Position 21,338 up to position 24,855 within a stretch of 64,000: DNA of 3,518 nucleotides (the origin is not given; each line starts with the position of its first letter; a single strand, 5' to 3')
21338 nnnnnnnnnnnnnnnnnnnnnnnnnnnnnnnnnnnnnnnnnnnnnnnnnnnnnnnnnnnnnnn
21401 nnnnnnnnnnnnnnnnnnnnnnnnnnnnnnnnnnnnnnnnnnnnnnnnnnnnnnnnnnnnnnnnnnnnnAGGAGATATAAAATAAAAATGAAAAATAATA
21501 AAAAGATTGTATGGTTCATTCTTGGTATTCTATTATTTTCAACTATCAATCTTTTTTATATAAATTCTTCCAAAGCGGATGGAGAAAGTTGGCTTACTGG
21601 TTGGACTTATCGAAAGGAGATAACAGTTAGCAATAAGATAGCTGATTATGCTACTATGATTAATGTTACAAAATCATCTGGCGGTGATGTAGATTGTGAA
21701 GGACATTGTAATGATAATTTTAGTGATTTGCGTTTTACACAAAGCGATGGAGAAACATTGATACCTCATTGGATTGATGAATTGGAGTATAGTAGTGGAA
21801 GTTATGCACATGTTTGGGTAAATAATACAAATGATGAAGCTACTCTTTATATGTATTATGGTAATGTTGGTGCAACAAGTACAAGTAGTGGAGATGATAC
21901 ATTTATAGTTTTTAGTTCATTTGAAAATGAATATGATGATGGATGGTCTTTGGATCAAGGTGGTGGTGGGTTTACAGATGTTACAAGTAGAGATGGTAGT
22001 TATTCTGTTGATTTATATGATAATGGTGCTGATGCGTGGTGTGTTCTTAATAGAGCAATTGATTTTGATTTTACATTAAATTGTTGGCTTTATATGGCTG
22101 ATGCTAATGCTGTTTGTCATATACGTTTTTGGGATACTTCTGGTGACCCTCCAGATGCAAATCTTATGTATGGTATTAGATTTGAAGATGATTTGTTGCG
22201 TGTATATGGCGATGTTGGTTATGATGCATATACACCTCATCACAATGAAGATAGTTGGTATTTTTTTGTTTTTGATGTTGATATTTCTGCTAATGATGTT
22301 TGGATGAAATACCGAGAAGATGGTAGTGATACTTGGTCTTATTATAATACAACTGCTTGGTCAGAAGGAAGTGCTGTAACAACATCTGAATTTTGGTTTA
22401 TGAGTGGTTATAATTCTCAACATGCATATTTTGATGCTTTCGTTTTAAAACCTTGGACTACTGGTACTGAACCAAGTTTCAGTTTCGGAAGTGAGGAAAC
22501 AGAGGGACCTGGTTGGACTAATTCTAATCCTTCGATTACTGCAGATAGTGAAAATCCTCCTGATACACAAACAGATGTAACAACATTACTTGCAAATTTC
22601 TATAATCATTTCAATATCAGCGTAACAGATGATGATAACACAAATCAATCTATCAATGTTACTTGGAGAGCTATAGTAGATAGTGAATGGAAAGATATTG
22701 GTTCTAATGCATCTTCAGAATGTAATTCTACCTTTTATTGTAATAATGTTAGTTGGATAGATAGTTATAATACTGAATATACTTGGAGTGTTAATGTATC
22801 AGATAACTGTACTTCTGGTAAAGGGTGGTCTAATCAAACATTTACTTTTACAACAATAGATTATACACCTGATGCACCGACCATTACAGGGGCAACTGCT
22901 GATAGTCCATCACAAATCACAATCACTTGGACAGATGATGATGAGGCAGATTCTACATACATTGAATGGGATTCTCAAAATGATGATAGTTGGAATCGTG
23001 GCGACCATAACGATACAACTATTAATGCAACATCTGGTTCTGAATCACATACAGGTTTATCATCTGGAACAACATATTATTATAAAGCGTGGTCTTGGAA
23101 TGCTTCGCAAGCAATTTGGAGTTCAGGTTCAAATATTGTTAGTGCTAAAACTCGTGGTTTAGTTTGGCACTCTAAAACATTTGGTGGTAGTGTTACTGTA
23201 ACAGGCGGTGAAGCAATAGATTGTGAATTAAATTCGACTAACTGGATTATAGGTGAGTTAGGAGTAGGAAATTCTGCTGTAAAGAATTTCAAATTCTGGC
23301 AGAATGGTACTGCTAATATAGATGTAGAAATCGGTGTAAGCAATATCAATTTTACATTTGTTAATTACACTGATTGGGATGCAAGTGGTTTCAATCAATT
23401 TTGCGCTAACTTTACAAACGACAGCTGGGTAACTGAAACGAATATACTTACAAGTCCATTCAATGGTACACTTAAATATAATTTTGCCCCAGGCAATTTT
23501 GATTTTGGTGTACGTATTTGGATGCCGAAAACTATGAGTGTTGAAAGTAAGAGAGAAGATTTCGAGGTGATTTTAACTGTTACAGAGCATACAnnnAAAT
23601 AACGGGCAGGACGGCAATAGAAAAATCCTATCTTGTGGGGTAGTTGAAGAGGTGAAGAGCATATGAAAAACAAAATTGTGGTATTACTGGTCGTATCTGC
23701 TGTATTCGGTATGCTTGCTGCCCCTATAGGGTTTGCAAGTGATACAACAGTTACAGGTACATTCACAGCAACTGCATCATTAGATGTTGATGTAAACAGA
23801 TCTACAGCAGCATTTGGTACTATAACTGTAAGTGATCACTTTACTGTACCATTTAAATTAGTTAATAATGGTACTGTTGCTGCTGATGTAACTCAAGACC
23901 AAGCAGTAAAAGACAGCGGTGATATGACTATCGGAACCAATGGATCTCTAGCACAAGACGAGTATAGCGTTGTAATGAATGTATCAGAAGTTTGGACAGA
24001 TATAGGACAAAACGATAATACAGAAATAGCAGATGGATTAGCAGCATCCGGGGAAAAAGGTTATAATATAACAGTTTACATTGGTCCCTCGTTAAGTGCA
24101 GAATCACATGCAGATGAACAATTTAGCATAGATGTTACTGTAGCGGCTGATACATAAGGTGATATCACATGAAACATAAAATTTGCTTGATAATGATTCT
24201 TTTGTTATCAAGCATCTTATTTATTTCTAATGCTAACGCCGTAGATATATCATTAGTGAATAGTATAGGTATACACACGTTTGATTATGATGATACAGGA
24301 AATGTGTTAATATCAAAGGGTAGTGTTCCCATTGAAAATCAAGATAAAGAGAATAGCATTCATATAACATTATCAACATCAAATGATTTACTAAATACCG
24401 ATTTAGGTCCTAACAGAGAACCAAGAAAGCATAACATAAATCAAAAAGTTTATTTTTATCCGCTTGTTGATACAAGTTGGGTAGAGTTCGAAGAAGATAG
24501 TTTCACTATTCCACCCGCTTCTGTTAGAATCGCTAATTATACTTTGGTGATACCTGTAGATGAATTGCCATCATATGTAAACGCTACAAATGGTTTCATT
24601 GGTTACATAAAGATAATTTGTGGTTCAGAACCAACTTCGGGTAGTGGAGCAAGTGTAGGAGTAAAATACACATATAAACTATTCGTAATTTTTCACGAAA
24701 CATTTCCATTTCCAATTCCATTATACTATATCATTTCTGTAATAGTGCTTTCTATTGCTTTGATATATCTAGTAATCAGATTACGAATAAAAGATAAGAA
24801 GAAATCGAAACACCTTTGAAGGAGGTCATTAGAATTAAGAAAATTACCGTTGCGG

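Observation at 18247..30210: Nine back-to-back Sec-exported, sequon-saturated glycoprotein genes with shuffled FN3 modules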

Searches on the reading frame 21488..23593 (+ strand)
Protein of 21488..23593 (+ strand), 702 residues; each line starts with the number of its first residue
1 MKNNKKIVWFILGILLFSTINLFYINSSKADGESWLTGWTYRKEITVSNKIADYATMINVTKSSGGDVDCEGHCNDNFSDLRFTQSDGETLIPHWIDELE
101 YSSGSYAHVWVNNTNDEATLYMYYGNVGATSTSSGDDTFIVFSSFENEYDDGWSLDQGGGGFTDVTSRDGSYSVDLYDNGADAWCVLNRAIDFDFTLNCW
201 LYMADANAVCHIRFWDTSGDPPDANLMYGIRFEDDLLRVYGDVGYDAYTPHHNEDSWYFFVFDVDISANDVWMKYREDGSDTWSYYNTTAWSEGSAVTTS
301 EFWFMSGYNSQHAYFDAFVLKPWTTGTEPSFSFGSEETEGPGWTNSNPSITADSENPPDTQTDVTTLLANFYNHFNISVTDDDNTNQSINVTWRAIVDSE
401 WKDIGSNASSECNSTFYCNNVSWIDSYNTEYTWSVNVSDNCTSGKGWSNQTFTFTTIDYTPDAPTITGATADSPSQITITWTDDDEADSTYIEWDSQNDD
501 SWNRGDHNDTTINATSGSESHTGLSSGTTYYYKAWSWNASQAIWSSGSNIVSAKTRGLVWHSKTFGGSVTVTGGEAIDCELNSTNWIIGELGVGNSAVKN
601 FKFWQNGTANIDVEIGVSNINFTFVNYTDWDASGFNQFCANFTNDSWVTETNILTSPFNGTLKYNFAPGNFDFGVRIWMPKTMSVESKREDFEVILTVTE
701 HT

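Call 5: search_protein_families(library=pfam, proteins=[window:21488-23593:+], max_evalue=0.1)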
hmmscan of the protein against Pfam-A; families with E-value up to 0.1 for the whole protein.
window:21488-23593:+ (702 aa): 2 families
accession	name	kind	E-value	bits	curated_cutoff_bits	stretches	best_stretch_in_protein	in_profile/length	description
PF10102.14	DUF2341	-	1.9e-16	60.7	23.4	1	77-149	1-76/84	Domain of unknown function (DUF2341)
PF16656.11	Pur_ac_phosph_N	-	0.00032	21.7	30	1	470-546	9-87/93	Purple acid Phosphatase, N-terminal domain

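Call 11: find_encoding_contigs(protein=window:21488-23593:+, flank=10000, max_places=4)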
Protein window:21488-23593:+ (702 aa): no gene with exactly this product is on record in the collection.

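Call 12: find_related_loci(query=window:21488-23593:+, collection=viral_contigs, flank=10000)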
Query window:21488-23593:+ (702 aa) in viral_contigs; peptide patterns used: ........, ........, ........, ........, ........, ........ (x = any residue, [..] = any of these).
20 stretches matched a pattern, but none encodes a relative of the query by tblastn (E <= 1e-3).

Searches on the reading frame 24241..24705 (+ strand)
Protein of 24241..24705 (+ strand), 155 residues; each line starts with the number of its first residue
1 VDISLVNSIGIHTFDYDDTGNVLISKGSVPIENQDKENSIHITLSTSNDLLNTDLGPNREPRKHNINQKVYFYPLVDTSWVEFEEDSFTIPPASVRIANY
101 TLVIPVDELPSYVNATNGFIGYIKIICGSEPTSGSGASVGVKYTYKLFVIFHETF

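Call 93: search_protein_families(library=pfam, proteins=[window:24241-24705:+], max_evalue=1)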
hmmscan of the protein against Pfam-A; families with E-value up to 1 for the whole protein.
seq(155 aa): 1 family
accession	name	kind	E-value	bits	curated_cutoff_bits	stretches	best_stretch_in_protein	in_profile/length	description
PF08522.16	BT_3987-like_N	-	0.036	15.2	25.9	1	13-102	17-94/120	BT_3987-like, N-terminal domain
